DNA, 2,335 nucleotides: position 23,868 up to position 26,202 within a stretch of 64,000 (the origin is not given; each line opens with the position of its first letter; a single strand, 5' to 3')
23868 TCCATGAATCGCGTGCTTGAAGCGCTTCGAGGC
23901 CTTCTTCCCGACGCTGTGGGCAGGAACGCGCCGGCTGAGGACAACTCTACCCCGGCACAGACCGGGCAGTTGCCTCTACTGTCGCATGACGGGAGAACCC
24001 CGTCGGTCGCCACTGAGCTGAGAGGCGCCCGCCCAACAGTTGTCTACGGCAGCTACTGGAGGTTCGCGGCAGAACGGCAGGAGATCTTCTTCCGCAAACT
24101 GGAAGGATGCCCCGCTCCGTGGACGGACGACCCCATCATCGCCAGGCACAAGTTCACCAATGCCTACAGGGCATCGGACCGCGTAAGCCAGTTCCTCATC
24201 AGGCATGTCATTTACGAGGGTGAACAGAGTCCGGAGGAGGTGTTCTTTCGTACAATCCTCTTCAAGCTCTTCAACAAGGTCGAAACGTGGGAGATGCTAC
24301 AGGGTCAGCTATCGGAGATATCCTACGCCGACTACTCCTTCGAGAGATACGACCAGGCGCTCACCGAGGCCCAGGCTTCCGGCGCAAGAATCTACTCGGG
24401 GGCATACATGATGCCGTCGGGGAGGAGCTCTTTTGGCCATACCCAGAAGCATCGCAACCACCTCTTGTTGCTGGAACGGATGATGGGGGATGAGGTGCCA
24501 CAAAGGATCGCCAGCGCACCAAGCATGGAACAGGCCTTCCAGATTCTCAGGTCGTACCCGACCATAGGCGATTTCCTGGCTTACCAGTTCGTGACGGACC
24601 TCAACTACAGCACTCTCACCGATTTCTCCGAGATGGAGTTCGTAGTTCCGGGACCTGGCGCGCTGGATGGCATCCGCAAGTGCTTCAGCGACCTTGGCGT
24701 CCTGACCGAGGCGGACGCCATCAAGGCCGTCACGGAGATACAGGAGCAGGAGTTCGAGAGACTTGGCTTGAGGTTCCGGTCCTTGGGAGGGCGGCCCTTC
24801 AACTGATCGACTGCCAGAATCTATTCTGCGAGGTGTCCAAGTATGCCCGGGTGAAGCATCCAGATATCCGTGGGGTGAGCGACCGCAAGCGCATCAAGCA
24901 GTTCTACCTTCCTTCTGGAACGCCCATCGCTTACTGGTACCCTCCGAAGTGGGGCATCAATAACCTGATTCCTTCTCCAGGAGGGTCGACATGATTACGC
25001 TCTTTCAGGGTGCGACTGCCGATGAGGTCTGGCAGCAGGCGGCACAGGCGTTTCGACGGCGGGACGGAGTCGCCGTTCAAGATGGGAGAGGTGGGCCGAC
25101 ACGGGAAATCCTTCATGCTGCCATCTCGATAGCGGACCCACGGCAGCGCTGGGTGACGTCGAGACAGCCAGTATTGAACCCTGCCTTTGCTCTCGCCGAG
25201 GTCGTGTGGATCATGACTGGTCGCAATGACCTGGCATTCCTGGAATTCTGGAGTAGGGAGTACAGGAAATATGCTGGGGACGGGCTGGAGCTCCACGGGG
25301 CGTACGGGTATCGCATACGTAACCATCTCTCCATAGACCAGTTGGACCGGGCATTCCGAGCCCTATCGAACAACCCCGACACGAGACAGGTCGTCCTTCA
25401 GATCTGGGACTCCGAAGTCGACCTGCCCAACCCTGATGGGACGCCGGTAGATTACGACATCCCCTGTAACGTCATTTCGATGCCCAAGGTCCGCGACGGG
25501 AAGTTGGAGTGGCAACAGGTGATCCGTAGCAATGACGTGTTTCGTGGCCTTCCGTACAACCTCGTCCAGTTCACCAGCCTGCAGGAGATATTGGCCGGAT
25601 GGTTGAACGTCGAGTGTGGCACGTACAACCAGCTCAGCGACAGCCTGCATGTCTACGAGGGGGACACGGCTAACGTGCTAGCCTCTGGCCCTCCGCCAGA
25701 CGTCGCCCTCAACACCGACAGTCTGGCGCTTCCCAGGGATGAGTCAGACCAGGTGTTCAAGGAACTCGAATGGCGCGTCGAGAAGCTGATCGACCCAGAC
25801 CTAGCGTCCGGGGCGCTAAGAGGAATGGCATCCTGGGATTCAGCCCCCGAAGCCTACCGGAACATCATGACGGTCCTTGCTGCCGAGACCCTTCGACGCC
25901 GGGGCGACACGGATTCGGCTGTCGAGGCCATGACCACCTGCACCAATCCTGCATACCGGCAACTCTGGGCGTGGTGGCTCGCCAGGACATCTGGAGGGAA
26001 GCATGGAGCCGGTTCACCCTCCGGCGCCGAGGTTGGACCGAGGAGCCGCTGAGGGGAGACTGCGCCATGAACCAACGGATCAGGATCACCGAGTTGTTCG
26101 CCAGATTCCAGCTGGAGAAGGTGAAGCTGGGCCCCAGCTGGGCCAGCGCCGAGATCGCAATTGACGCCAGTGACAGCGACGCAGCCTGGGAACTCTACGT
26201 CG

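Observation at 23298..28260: Six-gene operon combining hydroxymethyl-pyrimidine-type nucleotide enzymes with two TIR-like proteins and an Nmad2-like protein: candidate undescribed defence / nucleotide-modification system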

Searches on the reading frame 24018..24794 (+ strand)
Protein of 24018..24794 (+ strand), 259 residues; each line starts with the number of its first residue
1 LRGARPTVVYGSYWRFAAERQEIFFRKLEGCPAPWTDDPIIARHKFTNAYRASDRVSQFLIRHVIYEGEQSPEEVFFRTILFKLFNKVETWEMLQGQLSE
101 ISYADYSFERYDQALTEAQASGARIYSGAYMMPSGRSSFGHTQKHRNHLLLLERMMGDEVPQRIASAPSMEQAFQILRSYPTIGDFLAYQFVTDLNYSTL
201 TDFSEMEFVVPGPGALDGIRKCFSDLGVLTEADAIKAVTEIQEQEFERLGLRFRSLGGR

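Call 58: search_dna_similar(query=window:24018-24794:+, collection=phages, mode=protein, max_rows=20, max_evalue=0.001)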
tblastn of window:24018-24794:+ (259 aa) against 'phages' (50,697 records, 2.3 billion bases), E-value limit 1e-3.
Records with a match: 499; places in all: 499; records where one place covers at least 80% of the query: 384.
Best place of each record, by identity: <60% 499.
By first word of the organism name: Salmonella 164; Pseudomonas 70; Vibrio 62; Klebsiella 44; Microbacterium 37; Escherichia 31; Dickeya 20; Serratia 10; Nodularia 9; Bordetella 9; and 18 more.
By host as written in the record: - 103; Pseudomonas aeruginosa 27; Salmonella enterica 26; Pseudomonas aeruginosa PAO1 22; Salmonella enterica subsp. enterica serovar Enteritidis PT1 21; Klebsiella pneumoniae 19; Microbacterium foliorum NRRL B-24224 17; Salmonella enterica subsp. enterica serovar Typhimurium 14; and 117 more.
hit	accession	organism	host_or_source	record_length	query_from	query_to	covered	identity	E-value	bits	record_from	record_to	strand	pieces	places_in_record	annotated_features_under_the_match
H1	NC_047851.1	Brevibacterium phage LuckyBarnes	Brevibacterium iodinum ATCC 15728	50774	1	224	86%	34.7%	7e-31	126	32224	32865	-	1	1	hypothetical protein | beta-glucosyl-HMC-alpha-glucosyltransferase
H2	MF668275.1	Brevibacterium phage LuckyBarnes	Brevibacterium iodinum ATCC 15728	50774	1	224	86%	34.7%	7e-31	126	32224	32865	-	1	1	hypothetical protein | glycosyltransferase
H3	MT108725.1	Pseudomonas phage Epa5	Pseudomonas sp.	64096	2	243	93%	28.6%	8e-23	102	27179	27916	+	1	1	none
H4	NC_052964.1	Pseudomonas phage Epa5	Pseudomonas sp.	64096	2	243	93%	28.6%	8e-23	102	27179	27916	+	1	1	none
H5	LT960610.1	Bacillus phage SBSphiC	Bacillus subtilis BEST7003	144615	8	247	93%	28.4%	1e-19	94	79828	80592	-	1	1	record has no annotation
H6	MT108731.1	Pseudomonas phage Epa43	Pseudomonas sp.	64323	2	224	86%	30.2%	3e-23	103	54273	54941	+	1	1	none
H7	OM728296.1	Bacillus phage vB_BsuM-Goe26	Bacillus subtilis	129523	8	247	93%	27.6%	6e-19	91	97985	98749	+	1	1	hypothetical protein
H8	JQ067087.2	Pseudomonas phage PaMx11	Pseudomonas aeruginosa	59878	16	243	88%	28.7%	6e-19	92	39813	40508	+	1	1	hypothetical protein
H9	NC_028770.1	Pseudomonas phage PaMx11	Pseudomonas aeruginosa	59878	16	243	88%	28.7%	6e-19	92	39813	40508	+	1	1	hypothetical protein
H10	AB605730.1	Bacillus phage SP-10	-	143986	8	247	93%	27.2%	8e-18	88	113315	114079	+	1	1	hypothetical protein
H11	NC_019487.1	Bacillus phage SP-10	-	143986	8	247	93%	27.2%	8e-18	88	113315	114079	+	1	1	terminase small subunit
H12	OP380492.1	Bacillus phage Nachito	Bacillus sp. ET1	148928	13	247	91%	27.2%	1e-17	88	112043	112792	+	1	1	aGPT-pyrophosphorylase clade 1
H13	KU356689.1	Pseudomonas phage ZC01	Pseudomonas aeruginosa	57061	12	221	81%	29.9%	5e-17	86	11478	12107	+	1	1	hypothetical protein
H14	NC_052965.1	Pseudomonas phage ZC01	Pseudomonas aeruginosa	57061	12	221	81%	29.9%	5e-17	86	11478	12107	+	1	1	hypothetical protein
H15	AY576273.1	Alphaproteobacteria phage PhiJL001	-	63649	16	221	80%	30.2%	2e-19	93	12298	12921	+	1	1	gp19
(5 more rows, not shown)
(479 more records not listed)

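Call 61: get_annotated_region(hit=H9, flank=5000)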
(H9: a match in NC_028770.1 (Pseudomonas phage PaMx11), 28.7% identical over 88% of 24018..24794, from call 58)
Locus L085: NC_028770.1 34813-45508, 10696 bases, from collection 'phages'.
description: Pseudomonas phage PaMx11, complete genome.
organism: Pseudomonas phage PaMx11 (NCBI taxid 1175657)
taxonomy: Viruses; Duplodnaviria; Heunggongvirae; Uroviricota; Caudoviricetes; Mesyanzhinovviridae; Bradleyvirinae; Abidjanvirus; Pseudomonas virus PaMx11
host: Pseudomonas aeruginosa; source: environmental water sample; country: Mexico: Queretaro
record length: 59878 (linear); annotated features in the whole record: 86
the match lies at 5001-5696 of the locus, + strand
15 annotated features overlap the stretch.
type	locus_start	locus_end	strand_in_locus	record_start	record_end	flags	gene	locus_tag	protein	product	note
CDS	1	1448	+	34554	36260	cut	nrdA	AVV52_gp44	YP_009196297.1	ribonucleotide reductase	-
regulatory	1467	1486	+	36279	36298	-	-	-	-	terminator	terminator_3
CDS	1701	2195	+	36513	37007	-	-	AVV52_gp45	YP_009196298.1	hypothetical protein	-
CDS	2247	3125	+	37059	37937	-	-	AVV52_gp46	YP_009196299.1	hypothetical protein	-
CDS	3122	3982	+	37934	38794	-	-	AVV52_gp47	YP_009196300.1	putative FAD dependent oxidoreductase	-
CDS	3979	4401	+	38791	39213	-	-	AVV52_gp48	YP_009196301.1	acetyltransferase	-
CDS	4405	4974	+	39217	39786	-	-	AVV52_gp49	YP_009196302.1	terminase small subunit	-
CDS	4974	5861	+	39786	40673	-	-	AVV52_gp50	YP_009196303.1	hypothetical protein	-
CDS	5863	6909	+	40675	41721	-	-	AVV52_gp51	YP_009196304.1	thymidylate synthase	-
CDS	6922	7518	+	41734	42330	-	thyA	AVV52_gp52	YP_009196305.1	putative HD domain-containing protein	-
CDS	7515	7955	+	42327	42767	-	-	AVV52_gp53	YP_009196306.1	hypothetical protein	-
regulatory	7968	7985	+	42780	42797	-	-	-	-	terminator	terminator_4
CDS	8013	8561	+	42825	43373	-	-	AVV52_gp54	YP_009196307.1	hypothetical protein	-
CDS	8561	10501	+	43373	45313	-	-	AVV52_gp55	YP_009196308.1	putative DNA polymerase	-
CDS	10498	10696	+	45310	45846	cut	cd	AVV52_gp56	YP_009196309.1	putative dCMP deaminase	-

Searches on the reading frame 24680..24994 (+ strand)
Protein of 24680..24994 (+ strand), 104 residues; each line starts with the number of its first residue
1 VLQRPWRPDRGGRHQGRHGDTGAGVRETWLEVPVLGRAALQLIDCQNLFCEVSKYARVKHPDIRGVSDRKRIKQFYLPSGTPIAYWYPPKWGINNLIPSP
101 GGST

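Call 5: search_protein_families(library=pfam, proteins=[window:24680-24994:+], max_evalue=0.1)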
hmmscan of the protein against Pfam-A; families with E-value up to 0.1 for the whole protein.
window:24680-24994:+ (104 aa): 1 family
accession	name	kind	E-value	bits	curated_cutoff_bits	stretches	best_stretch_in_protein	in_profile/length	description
PF18723.6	HMUDK_hel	-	1.2e-08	35.1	25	1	33-64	248-280/281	5-hmdU DNA kinase, helical domain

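Call 6: search_protein_families(library=padloc, proteins=[window:24680-24994:+], max_evalue=0.1)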
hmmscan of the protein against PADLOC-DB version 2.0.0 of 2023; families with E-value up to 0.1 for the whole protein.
window:24680-24994:+ (104 aa): 0 families

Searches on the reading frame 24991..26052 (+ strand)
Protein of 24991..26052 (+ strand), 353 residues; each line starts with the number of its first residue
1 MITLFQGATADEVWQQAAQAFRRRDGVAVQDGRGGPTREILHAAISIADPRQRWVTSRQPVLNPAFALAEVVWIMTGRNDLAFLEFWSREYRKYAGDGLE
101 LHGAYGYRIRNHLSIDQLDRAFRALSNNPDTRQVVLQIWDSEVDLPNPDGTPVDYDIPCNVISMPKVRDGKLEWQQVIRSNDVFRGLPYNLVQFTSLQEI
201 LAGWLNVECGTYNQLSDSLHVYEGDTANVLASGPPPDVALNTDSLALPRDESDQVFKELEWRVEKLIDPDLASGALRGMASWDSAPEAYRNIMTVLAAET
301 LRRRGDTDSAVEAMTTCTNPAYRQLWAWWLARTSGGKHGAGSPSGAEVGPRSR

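Call 5: search_protein_families(library=pfam, proteins=[window:24991-26052:+], max_evalue=0.1)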
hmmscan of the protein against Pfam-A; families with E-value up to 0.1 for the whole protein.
window:24991-26052:+ (353 aa): 1 family
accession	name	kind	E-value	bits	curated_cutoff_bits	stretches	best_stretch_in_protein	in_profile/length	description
PF00303.24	Thymidylat_synt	-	7.7e-21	74.9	24.3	1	65-228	53-217/266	Thymidylate synthase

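Call 6: search_protein_families(library=padloc, proteins=[window:24991-26052:+], max_evalue=0.1)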
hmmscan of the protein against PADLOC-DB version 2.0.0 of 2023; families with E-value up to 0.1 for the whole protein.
window:24991-26052:+ (353 aa): 0 families

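Call 8: search_protein_families(library=ncbifam, proteins=[window:24991-26052:+], max_evalue=0.01)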
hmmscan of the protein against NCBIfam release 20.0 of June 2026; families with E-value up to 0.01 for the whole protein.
window:24991-26052:+ (353 aa): 8 families
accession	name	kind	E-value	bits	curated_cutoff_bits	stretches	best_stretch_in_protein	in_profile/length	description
TIGR03283.1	thy_syn_methano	equivalog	1.1e-21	77.3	174.55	1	9-227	7-199/201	thymidylate synthase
NF002497.0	PRK01827.1-3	equivalog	9.7e-16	57.9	327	1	68-227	56-214/264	thymidylate synthase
NF002495.0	PRK01827.1-1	equivalog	1.1e-14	54.6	327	1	67-226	67-225/279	thymidylate synthase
NF002499.0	PRK01827.1-5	equivalog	1.8e-12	47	405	1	68-224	56-211/264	thymidylate synthase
TIGR03284.1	thym_sym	equivalog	1.3e-11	44.3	108.35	1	101-224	122-243/296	thymidylate synthase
NF002496.0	PRK01827.1-2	equivalog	2.5e-11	43.2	325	1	108-226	151-267/318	thymidylate synthase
NF002498.0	PRK01827.1-4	equivalog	0.00048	19.5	427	1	88-225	94-226/283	thymidylate synthase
NF010393.0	PRK13821.1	equivalog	0.001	18.1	576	1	112-224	152-259/323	thymidylate synthase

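Call 9: search_protein_families(library=phrogs, proteins=[window:24991-26052:+], max_evalue=0.01)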
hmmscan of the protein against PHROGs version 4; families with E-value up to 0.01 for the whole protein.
window:24991-26052:+ (353 aa): 4 families
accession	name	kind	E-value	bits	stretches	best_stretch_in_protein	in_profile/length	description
phrog_5131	-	DNA, RNA and nucleotide metabolism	6.8e-60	204.2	1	6-229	5-224/357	thymidylate synthase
phrog_3676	-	DNA, RNA and nucleotide metabolism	2.1e-37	130.1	1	30-226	31-231/351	thymidylate synthase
phrog_160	-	DNA, RNA and nucleotide metabolism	7.5e-30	104.9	1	26-227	47-258/335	thymidylate synthase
phrog_5682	-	DNA, RNA and nucleotide metabolism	3.2e-13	50.5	1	70-229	6-158/209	thymidylate synthase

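Call 30: search_solved_structures(query=window:24991-26052:+, max_evalue=0.001, show_alignments=2)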
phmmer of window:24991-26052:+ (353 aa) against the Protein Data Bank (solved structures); distinct sequences matched with E-value up to 0.001: 118 (the best 60 are shown).
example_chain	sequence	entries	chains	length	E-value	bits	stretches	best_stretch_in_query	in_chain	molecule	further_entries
5jnh_A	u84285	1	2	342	2.2e-28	102.6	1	33-327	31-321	CMP 5-hydroxymethylase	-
5b6d_A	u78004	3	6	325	2.9e-28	102.2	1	33-324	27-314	CMP 5-hydroxymethylase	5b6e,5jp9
4h0r_A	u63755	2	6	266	2.9e-13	52.9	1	68-229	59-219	Thymidylate synthase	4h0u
6auj_A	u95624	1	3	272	4.1e-12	49.1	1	67-229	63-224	Thymidylate synthase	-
1jg0_A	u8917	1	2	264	1.3e-11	47.5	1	68-224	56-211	thymidylate synthase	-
2tsc_A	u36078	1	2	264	1.7e-11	47.1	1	68-224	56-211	THYMIDYLATE SYNTHASE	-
6cdz_A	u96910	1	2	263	1.7e-11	47.1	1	68-224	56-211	Thymidylate synthase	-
1aob_A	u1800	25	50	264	1.7e-11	47.1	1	68-224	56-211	THYMIDYLATE SYNTHASE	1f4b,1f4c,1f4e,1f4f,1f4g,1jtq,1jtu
1an5_A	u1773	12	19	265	1.7e-11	47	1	68-224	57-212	THYMIDYLATE SYNTHASE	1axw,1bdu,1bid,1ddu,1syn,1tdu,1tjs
1qqq_A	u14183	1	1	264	1.7e-11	47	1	68-224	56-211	THYMIDYLATE SYNTHASE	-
2vet_A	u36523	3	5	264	1.8e-11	47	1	68-224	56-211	THYMIDYLATE SYNTHASE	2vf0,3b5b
1zpr_A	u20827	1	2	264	3.8e-11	45.9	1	68-224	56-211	THYMIDYLATE SYNTHASE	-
1evf_A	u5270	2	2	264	4.4e-11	45.7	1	68-224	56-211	THYMIDYLATE SYNTHASE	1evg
1ev5_A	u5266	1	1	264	4.4e-11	45.7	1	68-224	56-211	THYMIDYLATE SYNTHASE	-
1kzj_A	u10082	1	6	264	4.4e-11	45.7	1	68-224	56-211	Thymidylate synthase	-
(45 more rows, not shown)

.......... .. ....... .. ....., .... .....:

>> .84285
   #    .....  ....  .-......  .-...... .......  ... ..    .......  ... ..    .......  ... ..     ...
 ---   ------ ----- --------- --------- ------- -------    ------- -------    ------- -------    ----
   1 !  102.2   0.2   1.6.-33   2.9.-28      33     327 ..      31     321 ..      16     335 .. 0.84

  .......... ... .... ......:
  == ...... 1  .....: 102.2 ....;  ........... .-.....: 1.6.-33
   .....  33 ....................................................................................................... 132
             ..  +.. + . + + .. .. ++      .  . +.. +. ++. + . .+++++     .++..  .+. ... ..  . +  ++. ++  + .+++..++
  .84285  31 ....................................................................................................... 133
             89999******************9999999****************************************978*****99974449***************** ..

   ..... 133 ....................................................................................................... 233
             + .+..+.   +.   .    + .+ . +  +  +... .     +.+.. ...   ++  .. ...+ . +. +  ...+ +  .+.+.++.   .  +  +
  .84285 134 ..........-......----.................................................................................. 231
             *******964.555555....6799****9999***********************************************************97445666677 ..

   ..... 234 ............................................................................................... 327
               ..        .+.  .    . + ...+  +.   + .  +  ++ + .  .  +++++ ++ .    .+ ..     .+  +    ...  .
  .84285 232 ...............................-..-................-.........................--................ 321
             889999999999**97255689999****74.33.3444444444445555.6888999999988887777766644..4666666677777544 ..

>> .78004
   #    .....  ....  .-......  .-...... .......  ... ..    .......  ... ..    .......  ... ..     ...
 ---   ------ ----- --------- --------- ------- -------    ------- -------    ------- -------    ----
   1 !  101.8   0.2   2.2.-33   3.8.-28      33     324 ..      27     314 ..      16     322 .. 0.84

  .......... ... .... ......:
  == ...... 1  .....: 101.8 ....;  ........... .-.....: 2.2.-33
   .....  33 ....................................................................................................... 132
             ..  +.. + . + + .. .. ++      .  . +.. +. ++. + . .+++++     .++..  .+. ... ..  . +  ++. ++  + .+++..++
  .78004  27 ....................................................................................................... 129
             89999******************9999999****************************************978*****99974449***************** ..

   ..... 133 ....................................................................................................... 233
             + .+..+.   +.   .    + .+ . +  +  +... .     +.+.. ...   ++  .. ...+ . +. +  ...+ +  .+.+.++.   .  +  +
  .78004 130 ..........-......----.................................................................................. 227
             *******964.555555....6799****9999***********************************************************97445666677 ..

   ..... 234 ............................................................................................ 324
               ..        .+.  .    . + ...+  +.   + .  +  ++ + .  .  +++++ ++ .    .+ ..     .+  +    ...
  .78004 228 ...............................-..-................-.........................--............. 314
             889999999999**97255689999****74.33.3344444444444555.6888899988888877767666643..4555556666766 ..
